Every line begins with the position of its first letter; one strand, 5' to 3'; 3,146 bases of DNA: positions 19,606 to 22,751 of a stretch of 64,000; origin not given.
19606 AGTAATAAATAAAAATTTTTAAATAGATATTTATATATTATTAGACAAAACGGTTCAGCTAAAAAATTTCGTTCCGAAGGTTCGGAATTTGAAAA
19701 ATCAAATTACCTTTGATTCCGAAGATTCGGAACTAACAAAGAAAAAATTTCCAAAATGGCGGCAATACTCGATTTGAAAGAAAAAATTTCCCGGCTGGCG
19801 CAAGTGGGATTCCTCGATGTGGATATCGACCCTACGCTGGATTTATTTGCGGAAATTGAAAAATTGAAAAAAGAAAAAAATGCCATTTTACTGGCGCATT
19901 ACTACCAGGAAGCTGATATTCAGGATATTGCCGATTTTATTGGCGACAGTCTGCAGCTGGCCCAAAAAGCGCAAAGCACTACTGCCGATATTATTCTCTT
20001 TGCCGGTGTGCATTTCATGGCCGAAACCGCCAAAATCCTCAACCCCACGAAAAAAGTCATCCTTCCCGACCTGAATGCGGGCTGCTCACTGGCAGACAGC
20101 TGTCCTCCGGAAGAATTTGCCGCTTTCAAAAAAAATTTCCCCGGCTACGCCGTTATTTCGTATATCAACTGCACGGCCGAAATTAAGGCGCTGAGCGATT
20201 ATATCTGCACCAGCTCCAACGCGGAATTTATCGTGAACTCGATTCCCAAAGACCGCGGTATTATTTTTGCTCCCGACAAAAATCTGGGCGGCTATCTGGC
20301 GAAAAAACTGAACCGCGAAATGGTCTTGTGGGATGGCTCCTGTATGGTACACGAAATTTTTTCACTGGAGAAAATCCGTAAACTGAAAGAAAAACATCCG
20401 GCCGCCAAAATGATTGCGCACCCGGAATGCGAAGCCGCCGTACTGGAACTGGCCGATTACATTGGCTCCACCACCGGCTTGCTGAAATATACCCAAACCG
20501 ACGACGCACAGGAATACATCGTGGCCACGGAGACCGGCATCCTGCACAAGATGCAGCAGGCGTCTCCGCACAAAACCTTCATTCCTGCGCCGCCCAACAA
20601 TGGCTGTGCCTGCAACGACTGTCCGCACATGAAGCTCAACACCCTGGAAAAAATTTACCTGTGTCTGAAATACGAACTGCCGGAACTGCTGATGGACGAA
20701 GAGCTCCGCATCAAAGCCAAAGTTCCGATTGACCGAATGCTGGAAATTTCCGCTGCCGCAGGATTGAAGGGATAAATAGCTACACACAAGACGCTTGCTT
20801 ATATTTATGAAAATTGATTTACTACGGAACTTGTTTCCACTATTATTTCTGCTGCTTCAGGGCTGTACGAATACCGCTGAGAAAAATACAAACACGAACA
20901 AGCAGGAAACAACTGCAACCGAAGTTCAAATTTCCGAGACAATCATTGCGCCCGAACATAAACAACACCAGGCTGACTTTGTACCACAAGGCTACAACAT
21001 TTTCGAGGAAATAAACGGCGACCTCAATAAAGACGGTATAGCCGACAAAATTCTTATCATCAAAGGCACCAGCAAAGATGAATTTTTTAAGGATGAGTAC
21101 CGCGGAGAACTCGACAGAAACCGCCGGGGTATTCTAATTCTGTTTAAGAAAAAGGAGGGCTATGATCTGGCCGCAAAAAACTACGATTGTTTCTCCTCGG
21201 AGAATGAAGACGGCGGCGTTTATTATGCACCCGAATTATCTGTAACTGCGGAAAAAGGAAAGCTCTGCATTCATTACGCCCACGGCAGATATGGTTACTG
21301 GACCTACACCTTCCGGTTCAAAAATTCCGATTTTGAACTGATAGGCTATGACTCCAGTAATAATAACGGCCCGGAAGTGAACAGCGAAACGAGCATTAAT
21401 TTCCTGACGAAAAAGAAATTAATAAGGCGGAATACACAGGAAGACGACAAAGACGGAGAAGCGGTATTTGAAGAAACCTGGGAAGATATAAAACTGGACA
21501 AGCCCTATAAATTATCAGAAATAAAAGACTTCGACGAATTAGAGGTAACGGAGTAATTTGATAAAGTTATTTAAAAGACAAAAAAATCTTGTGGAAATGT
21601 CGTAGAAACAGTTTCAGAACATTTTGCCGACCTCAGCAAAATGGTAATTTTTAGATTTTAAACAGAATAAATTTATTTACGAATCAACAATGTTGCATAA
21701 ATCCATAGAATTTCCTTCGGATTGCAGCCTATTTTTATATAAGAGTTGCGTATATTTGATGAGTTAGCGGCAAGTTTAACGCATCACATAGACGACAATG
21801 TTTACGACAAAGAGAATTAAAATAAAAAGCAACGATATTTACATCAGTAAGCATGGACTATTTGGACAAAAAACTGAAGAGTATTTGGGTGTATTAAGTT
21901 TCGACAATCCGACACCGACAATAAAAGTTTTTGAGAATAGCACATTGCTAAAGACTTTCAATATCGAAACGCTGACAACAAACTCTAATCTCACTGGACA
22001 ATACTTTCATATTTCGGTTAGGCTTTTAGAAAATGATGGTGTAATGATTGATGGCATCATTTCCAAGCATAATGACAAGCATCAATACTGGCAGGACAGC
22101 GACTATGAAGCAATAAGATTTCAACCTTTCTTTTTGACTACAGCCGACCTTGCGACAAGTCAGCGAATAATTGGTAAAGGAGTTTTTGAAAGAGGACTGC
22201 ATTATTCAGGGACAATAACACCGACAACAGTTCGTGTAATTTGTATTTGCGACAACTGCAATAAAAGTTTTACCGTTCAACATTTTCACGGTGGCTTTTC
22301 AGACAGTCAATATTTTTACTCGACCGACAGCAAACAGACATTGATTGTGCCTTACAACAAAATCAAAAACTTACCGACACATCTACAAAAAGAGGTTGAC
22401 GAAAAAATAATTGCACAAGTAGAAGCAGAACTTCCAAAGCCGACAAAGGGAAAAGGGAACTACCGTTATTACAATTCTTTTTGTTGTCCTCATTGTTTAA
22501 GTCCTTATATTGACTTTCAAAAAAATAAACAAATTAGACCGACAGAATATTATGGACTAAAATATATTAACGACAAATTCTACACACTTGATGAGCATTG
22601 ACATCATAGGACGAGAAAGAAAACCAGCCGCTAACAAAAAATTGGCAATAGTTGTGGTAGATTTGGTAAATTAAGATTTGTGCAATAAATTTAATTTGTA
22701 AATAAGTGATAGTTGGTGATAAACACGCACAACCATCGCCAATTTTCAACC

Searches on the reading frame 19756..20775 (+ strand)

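Call 16: search_protein_families(library=pfam, proteins=[window:19756-20775:+])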
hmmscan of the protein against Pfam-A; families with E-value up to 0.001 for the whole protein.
window:19756-20775:+ (339 aa): 1 family
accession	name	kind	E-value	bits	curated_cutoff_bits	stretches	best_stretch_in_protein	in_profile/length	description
PF02445.21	NadA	-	1.7e-122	408.6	27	1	33-330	2-295/295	Quinolinate synthetase A protein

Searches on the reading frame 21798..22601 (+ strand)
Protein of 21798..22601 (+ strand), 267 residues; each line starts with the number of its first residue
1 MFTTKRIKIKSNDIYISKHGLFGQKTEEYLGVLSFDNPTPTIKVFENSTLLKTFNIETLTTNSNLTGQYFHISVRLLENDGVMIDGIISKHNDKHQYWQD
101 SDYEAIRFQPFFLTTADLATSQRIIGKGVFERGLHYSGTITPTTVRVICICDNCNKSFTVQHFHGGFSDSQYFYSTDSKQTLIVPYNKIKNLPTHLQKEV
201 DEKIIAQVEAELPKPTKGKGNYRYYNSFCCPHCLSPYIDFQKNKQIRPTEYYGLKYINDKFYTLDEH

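Call 16: search_protein_families(library=pfam, proteins=[window:21798-22601:+])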
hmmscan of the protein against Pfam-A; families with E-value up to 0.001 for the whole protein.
window:21798-22601:+ (267 aa): 0 families

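Call 56: search_protein_families(library=pfam, max_evalue=0.01, proteins=[window:21798-22601:+])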
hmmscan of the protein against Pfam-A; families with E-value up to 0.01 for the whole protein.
window:21798-22601:+ (267 aa): 0 families

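Call 58: find_encoding_contigs(protein=window:21798-22601:+, flank=6000, max_places=8)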
Protein window:21798-22601:+ (267 aa): 2 contigs read that carry it; 2 places shown.
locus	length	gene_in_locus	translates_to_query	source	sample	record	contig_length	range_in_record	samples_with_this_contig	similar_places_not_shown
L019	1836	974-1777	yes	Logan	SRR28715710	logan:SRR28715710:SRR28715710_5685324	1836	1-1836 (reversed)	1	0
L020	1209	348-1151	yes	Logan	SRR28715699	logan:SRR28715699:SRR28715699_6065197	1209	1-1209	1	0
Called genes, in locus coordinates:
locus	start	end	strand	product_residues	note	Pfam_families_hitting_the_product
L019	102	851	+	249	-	-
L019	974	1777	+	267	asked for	-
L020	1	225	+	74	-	?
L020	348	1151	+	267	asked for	-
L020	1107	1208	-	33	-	?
